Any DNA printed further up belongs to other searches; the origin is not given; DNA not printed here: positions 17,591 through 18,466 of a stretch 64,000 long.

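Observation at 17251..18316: Divergent mini-exosortase + 4-TM partner cassette wedged inside a bacillosamine-type sugar sub-operon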

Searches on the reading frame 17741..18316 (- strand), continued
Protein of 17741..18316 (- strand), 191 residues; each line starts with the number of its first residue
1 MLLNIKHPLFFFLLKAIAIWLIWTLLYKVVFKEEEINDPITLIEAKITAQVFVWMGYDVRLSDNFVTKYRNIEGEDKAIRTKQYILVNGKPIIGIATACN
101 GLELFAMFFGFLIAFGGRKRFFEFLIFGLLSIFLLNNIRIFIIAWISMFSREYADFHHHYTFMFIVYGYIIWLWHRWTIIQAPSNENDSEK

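Call 79: predict_structure(alignment_id=A9)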
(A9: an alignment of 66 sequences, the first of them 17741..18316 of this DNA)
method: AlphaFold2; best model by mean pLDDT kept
length: 191 residues; sequences in the alignment: 66
mean_pLDDT: 88.2   pTM: 0.80
mean pLDDT of the five models: 88.2, 87.1, 86.0, 86.1, 85.3
residues with pLDDT >= 90: 117; 70-90: 60; 50-70: 13; < 50: 1
segments of 3 or more residues with pLDDT < 50: none
pLDDT, mean of each block of 10 residues (from residue 1): 78 91 86 72 93 97 81 81 90 84 91 93 97 96 95 94 96 96 70 43
secondary structure, 60 per line:
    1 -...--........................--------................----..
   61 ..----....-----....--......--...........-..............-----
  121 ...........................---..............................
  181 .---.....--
elements in order: H7-30 H39-54 E59-62 E67-70 E76-79 E82-87 E90-96 H97-100 H102-115 H121-147 H151-181 H185-189
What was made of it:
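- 17741..18316 (-): Xrt1: 191-aa mini-exosortase. Five predicted TM helices plus a small beta-sheet loop (residues 59-96). Catalytic candidates are Cys99 (18020-18022), Arg139 (17900-17902) and His158 (17843-17845). AF2 model has pLDDT 88.2 and pTM 0.80 (call 79).
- On Exosortase/archaeosortase superfamily: The helix layout comes from the AF2 model with pLDDT 88 (call 79).
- The GGRKR loop (116-120) suggests that Cys99, Arg139 and His158 lie on the same side of the membrane; I inferred this from the helix order and did not measure distances (call 79).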

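Call 84: fold_search(model_id=the predicted structure, library=pdb)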
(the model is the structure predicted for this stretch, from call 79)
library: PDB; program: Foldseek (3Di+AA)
matches with E <= 10: 293; with E <= 0.001: 0
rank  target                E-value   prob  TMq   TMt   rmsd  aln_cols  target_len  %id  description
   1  7zj1_A                3.4e-01  0.28  0.17  0.33  10.5        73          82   10  Crystal structure of ADAR1-dsRBD3 dimer (released 2023-10-25)
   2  4ce4_h                5.4e-01  0.25  0.18  0.14  11.0        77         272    8  39S large subunit of the porcine mitochondrial ribosome (released 2013-12-18)
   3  3enb_A                7.7e-01  0.18  0.14  0.13   8.9        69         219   13  Crystal Structure of PRP8 core domain IV (released 2008-10-07)
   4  7bcq_A                8.2e-01  0.04  0.14  0.07  17.8       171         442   16  ASCT2 in the presence of the inhibitor Lc-BPE (position "up") in the outward-open conformation. (released 2021-09-22)
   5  6vlz_c                8.7e-01  0.11  0.16  0.12  11.9        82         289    8  Structure of the human mitochondrial ribosome-EF-G1 complex (ClassI) (released 2020-08-05)
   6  2nwi_F                9.7e-01  0.23  0.16  0.18   6.7        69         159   17  Crystal structure of protein AF1396 from Archaeoglobus fulgidus, Pfam DUF98 (released 2006-11-21)
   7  8p4k_A                9.7e-01  0.10  0.17  0.07  10.0        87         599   16  Vaccinia Virus palisade layer A10 trimer (released 2024-01-17)
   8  7zj1_B                1.2e+00  0.13  0.17  0.32  11.7        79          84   10  Crystal structure of ADAR1-dsRBD3 dimer (released 2023-10-25)
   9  5zn9_B                1.2e+00  0.18  0.13  0.22   5.2        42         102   10  Crystal structure of PX domain (released 2019-04-10)
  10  4jk8_A                1.2e+00  0.14  0.14  0.13   8.9        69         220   13  Open and closed forms of R1865A human PRP8 RNase H-like domain with bound Mg ion (released 2013-05-22)
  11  4jk7_A                1.2e+00  0.13  0.15  0.13  10.1        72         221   14  Open and closed forms of wild-type human PRP8 RNase H-like domain with bound Mg ion (released 2013-05-22)
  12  4jkh_A                1.2e+00  0.12  0.13  0.12   8.3        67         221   15  Open and closed forms of D1781E human PRP8 RNase H-like domain with bound Mg ion (released 2013-05-22)
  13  6wlz_G                1.2e+00  0.02  0.12  0.11  24.7       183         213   15  The V1 region of human V-ATPase in state 1 (focused refinement) (released 2020-11-11)
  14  4jkd_A                1.3e+00  0.12  0.14  0.13  10.5        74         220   12  Open and closed forms of I1790Y human PRP8 RNase H-like domain with bound Mg ion (released 2013-05-22)
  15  8wd7_A                1.3e+00  0.09  0.16  0.07   9.3        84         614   17  Structural organization of the palisade layer in isolated vaccinia virus cores (released 2024-09-18)
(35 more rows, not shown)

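Call 92: find_encoding_contigs(protein=P0004, flank=10000, max_places=2)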
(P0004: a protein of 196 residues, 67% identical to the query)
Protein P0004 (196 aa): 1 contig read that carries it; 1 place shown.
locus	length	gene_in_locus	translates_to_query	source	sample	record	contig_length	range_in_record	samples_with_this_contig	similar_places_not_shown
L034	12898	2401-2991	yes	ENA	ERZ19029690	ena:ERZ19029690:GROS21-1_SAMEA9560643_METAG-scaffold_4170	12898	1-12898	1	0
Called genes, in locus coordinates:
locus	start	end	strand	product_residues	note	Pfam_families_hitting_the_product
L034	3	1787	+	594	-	?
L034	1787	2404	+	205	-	PF17836:PglD_N, PF00132:Hexapep, PF14602:Hexapep_2 (weak), PF25087:GMPPB_C (weak)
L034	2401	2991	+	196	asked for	-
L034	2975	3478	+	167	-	-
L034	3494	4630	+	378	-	PF01041:DegT_DnrJ_EryC1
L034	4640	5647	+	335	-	PF01408:GFO_IDH_MocA, PF03447:NAD_binding_3, PF02894:GFO_IDH_MocA_C, PF22725:GFO_IDH_MocA_C3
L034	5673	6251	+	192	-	PF25084:LbH_EIF2B, PF25087:GMPPB_C (faint), PF00132:Hexapep, PF14602:Hexapep_2 (weak), PF00132:Hexapep (weak)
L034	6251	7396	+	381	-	PF00155:Aminotran_1_2, PF00266:Aminotran_5 (weak), PF01041:DegT_DnrJ_EryC1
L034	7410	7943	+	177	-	PF09721:Exosortase_EpsH (weak)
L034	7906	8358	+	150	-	-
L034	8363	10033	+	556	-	PF26626:DUF8201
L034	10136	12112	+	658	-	PF13727:CoA_binding_3 (weak), PF01073:3Beta_HSD, PF01370:Epimerase, PF02719:Polysacc_synt_2, PF04321:RmlD_sub_bind, PF07993:NAD_binding_4 (faint), PF16363:GDP_Man_Dehyd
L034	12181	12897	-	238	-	?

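Call 94: search_protein_families(library=pfam, proteins=[L025:6075-7049:+, L025:5616-6035:+, L030:1851-2315:+, L021:2739-3200:+], max_evalue=0.1)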
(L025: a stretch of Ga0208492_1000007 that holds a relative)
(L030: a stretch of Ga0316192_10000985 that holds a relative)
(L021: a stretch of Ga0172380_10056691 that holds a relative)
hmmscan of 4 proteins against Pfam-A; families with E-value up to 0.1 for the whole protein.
L025:6075-7049:+ (324 aa): 2 families
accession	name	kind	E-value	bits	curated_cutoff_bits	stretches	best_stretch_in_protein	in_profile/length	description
PF01522.26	Polysacc_deac_1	-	4.8e-06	27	23.1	1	20-183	13-124/124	Polysaccharide deacetylase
PF10096.14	DUF2334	-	0.00052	20.1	26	1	77-180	36-140/203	Uncharacterized protein conserved in bacteria (DUF2334)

L025:5616-6035:+ (139 aa): 0 families

L030:1851-2315:+ (154 aa): 1 family
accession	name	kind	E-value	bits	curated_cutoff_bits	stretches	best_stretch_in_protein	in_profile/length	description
PF14126.11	DUF4293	-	0.046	14.4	27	1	7-142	3-139/153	Domain of unknown function (DUF4293)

L021:2739-3200:+ (153 aa): 0 families

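Call 95: search_protein_families(library=ncbifam, proteins=[L021:2201-2746:+, L021:2739-3200:+, L002:14985-15524:+, L002:15508-15942:+, P0011, L028:1775-2275:+], max_evalue=0.05)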
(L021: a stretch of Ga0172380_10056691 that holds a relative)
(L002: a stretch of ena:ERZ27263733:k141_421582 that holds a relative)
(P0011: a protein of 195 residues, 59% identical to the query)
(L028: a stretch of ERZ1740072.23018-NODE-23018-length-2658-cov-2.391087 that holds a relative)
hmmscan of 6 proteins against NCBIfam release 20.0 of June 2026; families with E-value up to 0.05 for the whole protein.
L021:2201-2746:+ (181 aa): 10 families
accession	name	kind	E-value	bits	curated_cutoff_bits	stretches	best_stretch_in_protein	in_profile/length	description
NF046081.1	exosort_XrtX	exception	2.6e-34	118.5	170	1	14-179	2-166/168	exosortase X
TIGR04128.1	exoso_Fjoh_1448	exception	3.1e-19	69.9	90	1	10-174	2-171/174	exosortase family protein XrtF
TIGR04178.1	exo_archaeo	signature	2.7e-12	46.8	23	1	87-172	1-92/97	exosortase/archaeosortase family protein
NF046083.1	exosort_XrtY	exception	1.6e-10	41.1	160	1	41-171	39-167/168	exosortase Y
TIGR04177.1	exosort_XrtH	exception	6.4e-09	36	86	1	14-176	2-156/158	exosortase H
TIGR04124.1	archaeo_artE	exception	5.7e-07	29.7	95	1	85-175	61-151/153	archaeosortase family protein ArtE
NF033505.2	paceosortase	exception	0.00047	20.3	80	1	113-171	86-144/167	pacearchaeosortase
TIGR04175.1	archaeo_artD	exception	0.0008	19.4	125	1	81-175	49-142/150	archaeosortase D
TIGR04144.1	archaeo_VPXXXP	exception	0.007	16.3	150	1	86-171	63-149/156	archaeosortase B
NF045757.1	MPN565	equivalog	0.025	14.2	130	1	10-58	64-112/200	MPN565 family protein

L021:2739-3200:+ (153 aa): 1 family
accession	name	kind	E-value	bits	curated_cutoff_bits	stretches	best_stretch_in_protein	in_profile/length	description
NF003575.0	PRK05248.1-2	equivalog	0.012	15.8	133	1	21-63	71-113/122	hypothetical protein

L002:14985-15524:+ (179 aa): 9 families
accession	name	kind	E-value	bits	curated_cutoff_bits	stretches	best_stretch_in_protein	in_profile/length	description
TIGR04128.1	exoso_Fjoh_1448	exception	3.8e-28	98.8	90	1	5-170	4-172/174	exosortase family protein XrtF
NF046081.1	exosort_XrtX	exception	4.9e-27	94.9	170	1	7-172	2-164/168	exosortase X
TIGR04178.1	exo_archaeo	signature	3.8e-12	46.3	23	1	82-167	2-94/97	exosortase/archaeosortase family protein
TIGR04300.1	exosort_XrtM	exception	2.3e-11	44.3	125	1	39-166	17-140/150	exosortase family protein XrtM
TIGR04177.1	exosort_XrtH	exception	1.6e-08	34.7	86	1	23-168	9-153/158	exosortase H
NF046083.1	exosort_XrtY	exception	1.8e-05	24.7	160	1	31-167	36-168/168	exosortase Y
TIGR04124.1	archaeo_artE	exception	4.3e-05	23.6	95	1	18-167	11-148/153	archaeosortase family protein ArtE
TIGR04144.1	archaeo_VPXXXP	exception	8.1e-05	22.6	150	1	15-169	3-152/156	archaeosortase B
NF033505.2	paceosortase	exception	0.0022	18.1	80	1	34-167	14-143/167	pacearchaeosortase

L002:15508-15942:+ (144 aa): 1 family
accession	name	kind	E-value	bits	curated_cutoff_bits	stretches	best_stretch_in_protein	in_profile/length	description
TIGR04127.1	flavo_near_exo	equivalog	0.005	17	35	1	50-142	42-134/136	exosortase F system-associated membrane protein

P0011 (195 aa): 12 families
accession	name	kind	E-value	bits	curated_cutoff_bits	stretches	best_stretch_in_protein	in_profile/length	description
NF046081.1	exosort_XrtX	exception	2.3e-36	125.2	170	1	12-187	2-167/168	exosortase X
TIGR04128.1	exoso_Fjoh_1448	exception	4.9e-18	65.9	90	1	12-178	6-168/174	exosortase family protein XrtF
TIGR04178.1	exo_archaeo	signature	1.6e-09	38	23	1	95-178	2-94/97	exosortase/archaeosortase family protein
NF046083.1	exosort_XrtY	exception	1.9e-09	37.7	160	1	80-178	69-167/168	exosortase Y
TIGR04175.1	archaeo_artD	exception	1.2e-07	31.8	125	1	88-181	49-141/150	archaeosortase D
TIGR04124.1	archaeo_artE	exception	5e-07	29.9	95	1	85-167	55-137/153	archaeosortase family protein ArtE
TIGR04177.1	exosort_XrtH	exception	4.3e-06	26.8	86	1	39-178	25-151/158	exosortase H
NF033505.2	paceosortase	exception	2.4e-05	24.5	80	1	85-176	50-142/167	pacearchaeosortase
TIGR04300.1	exosort_XrtM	exception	9.5e-05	22.9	125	1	92-176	53-141/150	exosortase family protein XrtM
TIGR03110.1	exosort_Gpos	exception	0.0025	17.7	102.75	1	72-172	74-167/187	exosortase family protein XrtG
TIGR04144.1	archaeo_VPXXXP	exception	0.0068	16.4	150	1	96-167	66-138/156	archaeosortase B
TIGR04293.1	archaeo_artF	exception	0.032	14.2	150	0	23-169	11-146/166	archaeosortase family protein ArtF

L028:1775-2275:+ (166 aa): 11 families
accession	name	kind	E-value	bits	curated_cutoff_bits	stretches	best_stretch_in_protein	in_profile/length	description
NF046081.1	exosort_XrtX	exception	2.4e-49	167.5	170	1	5-162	8-164/168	exosortase X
TIGR04128.1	exoso_Fjoh_1448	exception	1.2e-16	61.4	90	1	10-161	17-173/174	exosortase family protein XrtF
NF046083.1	exosort_XrtY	exception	1.4e-13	51.1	160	1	45-156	61-167/168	exosortase Y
TIGR04178.1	exo_archaeo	signature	1.5e-12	47.6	23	1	72-156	2-93/97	exosortase/archaeosortase family protein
TIGR04177.1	exosort_XrtH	exception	3.9e-10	39.9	86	1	33-160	34-155/158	exosortase H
TIGR04300.1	exosort_XrtM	exception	3.1e-07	31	125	1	24-158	11-145/150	exosortase family protein XrtM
NF033505.2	paceosortase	exception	1e-06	29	80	1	56-158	44-146/167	pacearchaeosortase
TIGR04144.1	archaeo_VPXXXP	exception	5.1e-05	23.3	150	1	9-154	5-147/156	archaeosortase B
TIGR04124.1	archaeo_artE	exception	0.00016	21.7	95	1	28-157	25-148/153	archaeosortase family protein ArtE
TIGR04125.1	exosort_PGF_TRM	exception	0.00016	21.2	75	1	21-130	101-205/271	archaeosortase A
TIGR04175.1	archaeo_artD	exception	0.00066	19.7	125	1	61-158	46-140/150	archaeosortase D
